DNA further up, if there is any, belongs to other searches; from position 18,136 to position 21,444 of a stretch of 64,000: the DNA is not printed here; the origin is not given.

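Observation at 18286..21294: Acyltransferase-3 (OafA-type) domain fused in-frame to one copy of the unknown GT-C-like family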

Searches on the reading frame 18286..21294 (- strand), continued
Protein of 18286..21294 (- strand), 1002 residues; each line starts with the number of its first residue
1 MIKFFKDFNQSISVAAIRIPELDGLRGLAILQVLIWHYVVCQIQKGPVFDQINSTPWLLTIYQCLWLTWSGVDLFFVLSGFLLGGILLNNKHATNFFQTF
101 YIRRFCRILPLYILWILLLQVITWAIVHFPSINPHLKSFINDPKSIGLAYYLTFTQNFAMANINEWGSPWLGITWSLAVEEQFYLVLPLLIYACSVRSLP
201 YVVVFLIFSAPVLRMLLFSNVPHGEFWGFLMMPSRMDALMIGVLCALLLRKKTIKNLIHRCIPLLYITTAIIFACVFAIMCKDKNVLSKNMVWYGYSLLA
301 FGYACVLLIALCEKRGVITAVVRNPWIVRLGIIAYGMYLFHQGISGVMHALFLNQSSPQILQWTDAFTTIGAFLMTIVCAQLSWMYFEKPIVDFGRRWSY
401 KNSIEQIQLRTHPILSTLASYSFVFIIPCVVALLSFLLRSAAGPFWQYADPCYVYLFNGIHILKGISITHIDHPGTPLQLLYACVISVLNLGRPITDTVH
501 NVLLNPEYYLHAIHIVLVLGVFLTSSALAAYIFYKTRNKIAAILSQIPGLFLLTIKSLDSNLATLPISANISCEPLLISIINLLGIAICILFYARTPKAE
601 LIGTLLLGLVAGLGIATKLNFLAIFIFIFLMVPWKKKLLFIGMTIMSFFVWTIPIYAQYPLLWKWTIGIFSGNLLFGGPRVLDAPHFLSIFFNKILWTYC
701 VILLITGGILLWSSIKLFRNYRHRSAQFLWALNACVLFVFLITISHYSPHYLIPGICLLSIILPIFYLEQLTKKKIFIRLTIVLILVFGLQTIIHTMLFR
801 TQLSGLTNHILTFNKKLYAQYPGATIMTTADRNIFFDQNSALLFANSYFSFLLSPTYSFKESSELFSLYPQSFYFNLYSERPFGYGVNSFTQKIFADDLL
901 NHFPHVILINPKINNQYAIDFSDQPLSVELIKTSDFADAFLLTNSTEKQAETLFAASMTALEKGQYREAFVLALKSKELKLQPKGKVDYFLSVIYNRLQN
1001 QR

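Call 35: list_cluster_members(proteins=[P0001, P0134, P0135, P0002])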
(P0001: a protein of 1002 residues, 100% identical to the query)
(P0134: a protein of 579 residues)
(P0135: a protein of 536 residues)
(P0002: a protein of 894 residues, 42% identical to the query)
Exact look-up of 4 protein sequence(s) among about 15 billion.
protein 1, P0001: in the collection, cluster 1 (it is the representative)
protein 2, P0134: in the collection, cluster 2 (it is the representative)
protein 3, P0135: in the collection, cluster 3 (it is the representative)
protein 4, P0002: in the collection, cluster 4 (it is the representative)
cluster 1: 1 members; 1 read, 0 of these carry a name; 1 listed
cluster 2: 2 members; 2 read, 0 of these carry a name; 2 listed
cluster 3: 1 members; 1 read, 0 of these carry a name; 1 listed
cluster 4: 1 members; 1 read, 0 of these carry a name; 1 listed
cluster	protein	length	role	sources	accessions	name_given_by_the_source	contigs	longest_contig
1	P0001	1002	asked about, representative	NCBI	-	-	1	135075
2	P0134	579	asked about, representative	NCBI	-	-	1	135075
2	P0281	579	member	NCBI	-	-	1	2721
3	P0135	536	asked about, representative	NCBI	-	-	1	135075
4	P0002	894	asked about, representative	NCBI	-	-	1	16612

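Call 38: search_protein_families(library=pfam, proteins=[P0114, P0117], max_evalue=5)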
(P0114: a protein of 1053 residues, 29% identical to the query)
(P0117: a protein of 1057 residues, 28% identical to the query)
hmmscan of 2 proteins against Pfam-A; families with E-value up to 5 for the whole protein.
P0114 (1053 aa): 2 families
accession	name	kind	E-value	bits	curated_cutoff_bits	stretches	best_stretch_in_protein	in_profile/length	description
PF01757.29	Acyl_transf_3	-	5.6e-27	95.1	31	1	679-1032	3-321/326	Acyltransferase domain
PF21844.1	DUF6903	-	2.3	8.8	24.2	0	363-382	30-49/54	Family of unknown function (DUF6903)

P0117 (1057 aa): 1 family
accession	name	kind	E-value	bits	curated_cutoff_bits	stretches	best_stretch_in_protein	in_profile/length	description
PF01757.29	Acyl_transf_3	-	3.1e-27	95.9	31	1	683-1035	3-323/326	Acyltransferase domain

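Call 62: find_encoding_contigs(protein=P0002, flank=8000, max_places=2)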
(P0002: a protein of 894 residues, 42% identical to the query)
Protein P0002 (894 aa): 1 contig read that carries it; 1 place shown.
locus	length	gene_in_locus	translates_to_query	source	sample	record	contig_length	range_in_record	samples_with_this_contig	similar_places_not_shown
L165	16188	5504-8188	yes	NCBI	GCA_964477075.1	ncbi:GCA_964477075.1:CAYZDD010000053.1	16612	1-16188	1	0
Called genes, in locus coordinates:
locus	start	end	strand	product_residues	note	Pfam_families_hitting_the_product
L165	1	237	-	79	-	?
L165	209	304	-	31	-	-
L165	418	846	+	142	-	PF00717:Peptidase_S24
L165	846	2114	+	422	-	PF00817:IMS, PF11799:IMS_C, PF13438:DUF4113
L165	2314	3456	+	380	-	PF06114:Peptidase_M78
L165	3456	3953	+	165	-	PF14367:DUF4411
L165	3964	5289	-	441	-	PF03631:Virul_fac_BrkB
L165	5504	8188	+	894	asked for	PF01757:Acyl_transf_3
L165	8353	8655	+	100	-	-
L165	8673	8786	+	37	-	-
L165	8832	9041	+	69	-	-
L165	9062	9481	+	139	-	-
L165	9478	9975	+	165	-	-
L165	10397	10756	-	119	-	PF18914:DUF5666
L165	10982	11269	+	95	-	-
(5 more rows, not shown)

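Call 68: find_encoding_contigs(protein=P0281, flank=3000, max_places=2)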
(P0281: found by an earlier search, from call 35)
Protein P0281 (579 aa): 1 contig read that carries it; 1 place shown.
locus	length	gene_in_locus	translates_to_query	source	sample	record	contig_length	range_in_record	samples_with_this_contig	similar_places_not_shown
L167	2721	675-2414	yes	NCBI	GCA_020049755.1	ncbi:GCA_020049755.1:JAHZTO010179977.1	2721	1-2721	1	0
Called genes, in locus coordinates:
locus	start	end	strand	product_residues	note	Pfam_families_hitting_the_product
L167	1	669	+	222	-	?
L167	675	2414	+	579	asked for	-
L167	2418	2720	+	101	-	?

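Call 74: predict_structure(alignment_id=A8)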
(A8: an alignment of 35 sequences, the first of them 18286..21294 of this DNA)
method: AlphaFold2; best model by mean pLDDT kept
length: 1002 residues; sequences in the alignment: 35
mean_pLDDT: 73.5   pTM: 0.67
mean pLDDT of the five models: 73.5, 72.2, 71.7, 71.7, 71.6
residues with pLDDT >= 90: 367; 70-90: 240; 50-70: 177; < 50: 218
segments of 3 or more residues with pLDDT < 50: 1-6, 8-15, 141-266, 268-291, 295-300, 303-305, 310-324, 351-361, 398-401
pLDDT, mean of each block of 10 residues (from residue 1): 42 55 75 77 65 72 74 76 66 57 60 59 60 52 43 36 30 32 35 38 42 38 33 36 42 44 47 47 42 47 49 39 50 57 55 44 53 56 52 52 53 79 95 93 65 90 88 81 97 97 94 95 97 96 94 86 86 91 97 96 97 92 90 94 97 90 80 59 81 88 91 94 92 93 82 92 93 87 90 91 90 93 90 79 79 64 93 86 83 94 96 85 92 94 96 95 95 95 83 92 77
secondary structure, 60 per line:
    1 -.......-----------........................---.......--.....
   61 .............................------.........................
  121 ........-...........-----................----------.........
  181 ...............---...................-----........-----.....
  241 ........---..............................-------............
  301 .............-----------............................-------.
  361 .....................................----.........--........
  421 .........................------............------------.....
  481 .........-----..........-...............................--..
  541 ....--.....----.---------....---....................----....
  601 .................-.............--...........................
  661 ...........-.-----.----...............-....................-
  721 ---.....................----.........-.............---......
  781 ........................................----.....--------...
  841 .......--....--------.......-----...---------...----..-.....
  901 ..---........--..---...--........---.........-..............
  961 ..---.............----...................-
elements in order (helices of 4 or more, strands of 3 or more residues): H2-8 H20-43 H47-53 H56-89 H96-128 H130-140 H146-161 H172-195 H199-217 H223-230 H236-248 H252-281 H289-313 H325-352 H360-397 H402-410 H413-445 H452-463 H476-489 H495-504 H506-536 H539-544 H547-551 H573-592 H597-617 H619-631 H634-671 H684-698 H700-719 H724-744 H749-757 H759-771 H775-820 E825-829 H838-847 H850-853 H862-868 E874-876 E886-888 H896-902 E906-913 E926-933 E937-945 H947-962 H966-978 H983-1001
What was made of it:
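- The full-length model is poor in the AT3 half, with pLDDT 30-75 (call 74), so no domain interface is supported. No structural model of the interface was obtained (call 74).
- Tried and rejected: The full-length AF2 model was uninformative about domain packing, because the AT3 half had low confidence (call 74).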
